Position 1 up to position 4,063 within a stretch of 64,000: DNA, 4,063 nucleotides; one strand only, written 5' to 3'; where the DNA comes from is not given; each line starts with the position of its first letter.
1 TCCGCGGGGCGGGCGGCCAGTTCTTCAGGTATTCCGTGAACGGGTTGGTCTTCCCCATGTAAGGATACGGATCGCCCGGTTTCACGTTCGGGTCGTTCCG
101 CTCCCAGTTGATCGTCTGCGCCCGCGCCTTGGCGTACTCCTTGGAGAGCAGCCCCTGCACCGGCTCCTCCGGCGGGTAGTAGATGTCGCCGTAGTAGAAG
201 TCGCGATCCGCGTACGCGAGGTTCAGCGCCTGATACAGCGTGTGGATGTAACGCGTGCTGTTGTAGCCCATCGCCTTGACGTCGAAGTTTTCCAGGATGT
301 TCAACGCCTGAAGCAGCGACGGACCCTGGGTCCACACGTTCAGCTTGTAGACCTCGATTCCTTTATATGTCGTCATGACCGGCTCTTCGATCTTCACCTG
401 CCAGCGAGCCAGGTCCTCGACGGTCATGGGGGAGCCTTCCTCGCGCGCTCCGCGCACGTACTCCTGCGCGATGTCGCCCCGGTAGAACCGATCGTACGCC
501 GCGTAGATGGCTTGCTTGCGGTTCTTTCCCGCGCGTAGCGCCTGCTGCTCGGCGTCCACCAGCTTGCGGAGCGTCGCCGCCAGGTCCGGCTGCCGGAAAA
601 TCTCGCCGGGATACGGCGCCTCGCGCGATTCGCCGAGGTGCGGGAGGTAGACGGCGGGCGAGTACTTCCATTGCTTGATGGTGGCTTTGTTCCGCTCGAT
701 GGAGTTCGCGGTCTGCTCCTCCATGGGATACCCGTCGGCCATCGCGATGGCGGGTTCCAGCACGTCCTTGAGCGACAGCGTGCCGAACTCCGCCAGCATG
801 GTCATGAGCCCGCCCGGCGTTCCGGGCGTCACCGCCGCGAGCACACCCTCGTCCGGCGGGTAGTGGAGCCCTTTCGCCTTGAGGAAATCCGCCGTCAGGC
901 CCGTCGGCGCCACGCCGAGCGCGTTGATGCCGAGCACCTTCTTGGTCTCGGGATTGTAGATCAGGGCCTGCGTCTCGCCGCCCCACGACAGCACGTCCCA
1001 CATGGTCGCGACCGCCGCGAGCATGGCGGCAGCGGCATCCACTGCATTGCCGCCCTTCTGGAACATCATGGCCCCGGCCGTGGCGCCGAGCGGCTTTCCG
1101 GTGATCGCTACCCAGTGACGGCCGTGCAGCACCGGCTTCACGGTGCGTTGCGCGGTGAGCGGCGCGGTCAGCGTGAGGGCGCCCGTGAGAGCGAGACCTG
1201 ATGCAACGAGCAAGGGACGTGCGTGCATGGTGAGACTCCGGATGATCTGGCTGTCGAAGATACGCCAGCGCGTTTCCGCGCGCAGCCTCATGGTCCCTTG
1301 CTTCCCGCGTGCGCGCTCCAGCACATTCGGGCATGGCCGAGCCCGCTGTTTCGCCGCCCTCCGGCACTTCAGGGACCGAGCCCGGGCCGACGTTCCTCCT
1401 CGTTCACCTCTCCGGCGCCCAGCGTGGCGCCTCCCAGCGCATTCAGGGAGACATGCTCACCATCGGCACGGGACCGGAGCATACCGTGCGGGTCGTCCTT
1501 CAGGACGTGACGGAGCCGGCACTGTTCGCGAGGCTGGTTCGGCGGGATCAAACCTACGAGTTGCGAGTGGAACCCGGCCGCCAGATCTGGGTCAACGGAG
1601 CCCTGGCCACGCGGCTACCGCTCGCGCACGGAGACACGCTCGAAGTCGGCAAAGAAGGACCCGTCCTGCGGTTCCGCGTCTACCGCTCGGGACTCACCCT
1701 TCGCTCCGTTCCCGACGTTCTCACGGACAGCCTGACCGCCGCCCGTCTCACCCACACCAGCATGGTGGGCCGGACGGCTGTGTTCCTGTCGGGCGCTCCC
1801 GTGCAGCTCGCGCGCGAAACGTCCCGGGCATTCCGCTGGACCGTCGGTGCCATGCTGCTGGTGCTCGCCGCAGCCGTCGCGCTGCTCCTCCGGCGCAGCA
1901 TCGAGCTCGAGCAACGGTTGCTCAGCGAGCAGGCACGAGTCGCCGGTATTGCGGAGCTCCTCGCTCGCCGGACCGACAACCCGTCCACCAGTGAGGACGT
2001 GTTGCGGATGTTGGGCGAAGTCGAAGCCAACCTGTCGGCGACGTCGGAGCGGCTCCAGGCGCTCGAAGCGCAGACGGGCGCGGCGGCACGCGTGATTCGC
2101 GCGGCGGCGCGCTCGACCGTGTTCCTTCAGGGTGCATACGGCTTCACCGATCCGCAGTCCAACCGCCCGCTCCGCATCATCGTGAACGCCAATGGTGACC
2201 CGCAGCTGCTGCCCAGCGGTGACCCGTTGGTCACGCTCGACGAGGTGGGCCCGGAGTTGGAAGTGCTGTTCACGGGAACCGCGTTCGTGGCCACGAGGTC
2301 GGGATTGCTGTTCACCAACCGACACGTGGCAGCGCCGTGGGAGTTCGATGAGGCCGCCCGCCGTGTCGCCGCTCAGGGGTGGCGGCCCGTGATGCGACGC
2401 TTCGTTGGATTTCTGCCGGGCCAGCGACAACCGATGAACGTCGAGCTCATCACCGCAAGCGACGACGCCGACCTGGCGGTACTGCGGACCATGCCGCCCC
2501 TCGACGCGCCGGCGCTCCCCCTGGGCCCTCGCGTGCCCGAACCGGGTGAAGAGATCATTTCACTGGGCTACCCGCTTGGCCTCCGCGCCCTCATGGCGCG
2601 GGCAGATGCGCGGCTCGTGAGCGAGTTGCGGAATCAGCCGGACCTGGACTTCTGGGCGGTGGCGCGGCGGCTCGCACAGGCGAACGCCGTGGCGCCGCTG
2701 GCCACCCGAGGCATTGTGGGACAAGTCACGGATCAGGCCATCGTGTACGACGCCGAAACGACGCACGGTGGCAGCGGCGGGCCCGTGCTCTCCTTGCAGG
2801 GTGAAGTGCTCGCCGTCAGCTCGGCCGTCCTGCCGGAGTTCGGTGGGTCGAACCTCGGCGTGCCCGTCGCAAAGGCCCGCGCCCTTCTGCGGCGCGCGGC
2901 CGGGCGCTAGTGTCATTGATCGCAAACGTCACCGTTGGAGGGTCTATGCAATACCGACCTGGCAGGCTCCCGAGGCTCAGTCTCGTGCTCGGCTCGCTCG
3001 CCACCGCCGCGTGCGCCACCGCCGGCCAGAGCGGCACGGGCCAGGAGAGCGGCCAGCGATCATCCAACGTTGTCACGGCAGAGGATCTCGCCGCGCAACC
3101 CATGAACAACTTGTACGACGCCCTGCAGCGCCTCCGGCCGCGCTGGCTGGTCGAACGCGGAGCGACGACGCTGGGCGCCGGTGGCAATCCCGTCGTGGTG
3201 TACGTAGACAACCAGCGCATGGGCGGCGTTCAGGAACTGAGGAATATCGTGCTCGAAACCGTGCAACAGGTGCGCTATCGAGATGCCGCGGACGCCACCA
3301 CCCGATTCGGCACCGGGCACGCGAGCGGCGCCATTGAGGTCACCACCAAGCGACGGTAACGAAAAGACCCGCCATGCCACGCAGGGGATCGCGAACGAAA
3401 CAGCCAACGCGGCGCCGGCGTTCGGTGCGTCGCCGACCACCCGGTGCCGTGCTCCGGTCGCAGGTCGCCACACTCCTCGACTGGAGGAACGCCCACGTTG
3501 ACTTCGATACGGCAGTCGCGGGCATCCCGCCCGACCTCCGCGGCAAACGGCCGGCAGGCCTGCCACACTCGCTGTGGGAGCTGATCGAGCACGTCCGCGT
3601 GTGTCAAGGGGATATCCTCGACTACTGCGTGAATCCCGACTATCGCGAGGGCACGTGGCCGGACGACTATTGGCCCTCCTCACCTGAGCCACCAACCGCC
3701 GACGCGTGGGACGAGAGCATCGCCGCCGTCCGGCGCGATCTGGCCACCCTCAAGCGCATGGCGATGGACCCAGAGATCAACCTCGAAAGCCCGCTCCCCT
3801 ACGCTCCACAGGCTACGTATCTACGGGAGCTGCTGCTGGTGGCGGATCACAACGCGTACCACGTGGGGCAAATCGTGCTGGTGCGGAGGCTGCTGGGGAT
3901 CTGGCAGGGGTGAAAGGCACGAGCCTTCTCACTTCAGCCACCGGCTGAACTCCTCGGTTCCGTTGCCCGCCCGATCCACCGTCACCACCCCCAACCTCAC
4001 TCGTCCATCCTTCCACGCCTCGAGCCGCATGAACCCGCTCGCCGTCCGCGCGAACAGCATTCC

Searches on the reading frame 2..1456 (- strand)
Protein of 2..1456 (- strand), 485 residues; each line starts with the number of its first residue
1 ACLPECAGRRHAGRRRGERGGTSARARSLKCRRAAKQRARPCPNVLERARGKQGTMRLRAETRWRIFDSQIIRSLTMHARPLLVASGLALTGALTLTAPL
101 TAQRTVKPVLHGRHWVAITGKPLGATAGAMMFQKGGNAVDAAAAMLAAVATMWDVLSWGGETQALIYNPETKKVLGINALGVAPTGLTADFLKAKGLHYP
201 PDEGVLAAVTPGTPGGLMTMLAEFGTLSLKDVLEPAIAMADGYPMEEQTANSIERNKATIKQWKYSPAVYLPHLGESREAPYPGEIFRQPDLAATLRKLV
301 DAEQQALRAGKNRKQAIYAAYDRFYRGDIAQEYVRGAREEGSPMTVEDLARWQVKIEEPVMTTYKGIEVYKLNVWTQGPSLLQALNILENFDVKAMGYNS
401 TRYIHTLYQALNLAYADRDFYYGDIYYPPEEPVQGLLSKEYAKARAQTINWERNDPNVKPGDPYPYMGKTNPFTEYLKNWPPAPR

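Call 51: search_protein_families(library=pfam, proteins=[window:2-1456:-], max_evalue=0.00001)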
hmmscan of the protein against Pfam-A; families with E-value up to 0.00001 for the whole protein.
window:2-1456:- (485 aa): 1 family
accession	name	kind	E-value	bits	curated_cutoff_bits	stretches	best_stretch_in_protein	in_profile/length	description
PF01019.26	G_glu_transpept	-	5.3e-73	247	27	1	131-461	3-317/512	Gamma-glutamyltranspeptidase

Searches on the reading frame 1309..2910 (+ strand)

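Call 51: search_protein_families(library=pfam, proteins=[window:1309-2910:+], max_evalue=0.00001)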
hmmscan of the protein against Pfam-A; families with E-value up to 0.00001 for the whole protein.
window:1309-2910:+ (533 aa): 2 families
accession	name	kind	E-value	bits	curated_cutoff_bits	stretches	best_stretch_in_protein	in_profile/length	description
PF13365.12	Trypsin_2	-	3.6e-18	67.1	27.6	1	323-503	1-144/144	Trypsin-like peptidase domain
PF16697.10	Yop-YscD_cpl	-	6e-06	26.9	33.2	0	34-115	3-85/94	Inner membrane component of T3SS, cytoplasmic domain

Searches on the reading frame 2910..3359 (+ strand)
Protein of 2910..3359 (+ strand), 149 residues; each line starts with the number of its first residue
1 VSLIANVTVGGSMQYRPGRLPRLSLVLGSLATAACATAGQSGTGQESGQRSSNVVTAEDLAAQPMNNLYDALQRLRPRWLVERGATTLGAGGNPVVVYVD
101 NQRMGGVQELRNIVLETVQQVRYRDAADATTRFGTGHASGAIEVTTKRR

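Call 51: search_protein_families(library=pfam, proteins=[window:2910-3359:+], max_evalue=0.00001)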
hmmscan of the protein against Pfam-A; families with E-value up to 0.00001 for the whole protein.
window:2910-3359:+ (149 aa): 1 family
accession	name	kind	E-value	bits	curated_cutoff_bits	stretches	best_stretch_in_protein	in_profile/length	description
PF07715.20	Plug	-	4.5e-06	27.5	23.9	0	49-141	6-107/107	TonB-dependent Receptor Plug Domain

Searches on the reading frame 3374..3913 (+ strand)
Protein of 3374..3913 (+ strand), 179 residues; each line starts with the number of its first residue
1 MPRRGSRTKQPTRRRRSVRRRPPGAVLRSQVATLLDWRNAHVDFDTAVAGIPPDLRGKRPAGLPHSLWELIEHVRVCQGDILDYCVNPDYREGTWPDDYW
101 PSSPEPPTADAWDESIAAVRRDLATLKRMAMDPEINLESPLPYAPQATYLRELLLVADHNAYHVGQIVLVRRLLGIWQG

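Call 51: search_protein_families(library=pfam, proteins=[window:3374-3913:+], max_evalue=0.00001)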
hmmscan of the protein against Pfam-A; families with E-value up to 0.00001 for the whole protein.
window:3374-3913:+ (179 aa): 1 family
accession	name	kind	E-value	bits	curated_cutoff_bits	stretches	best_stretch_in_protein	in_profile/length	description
PF12867.12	DinB_2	-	5.5e-11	43.5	24.8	1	42-167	7-128/128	DinB superfamily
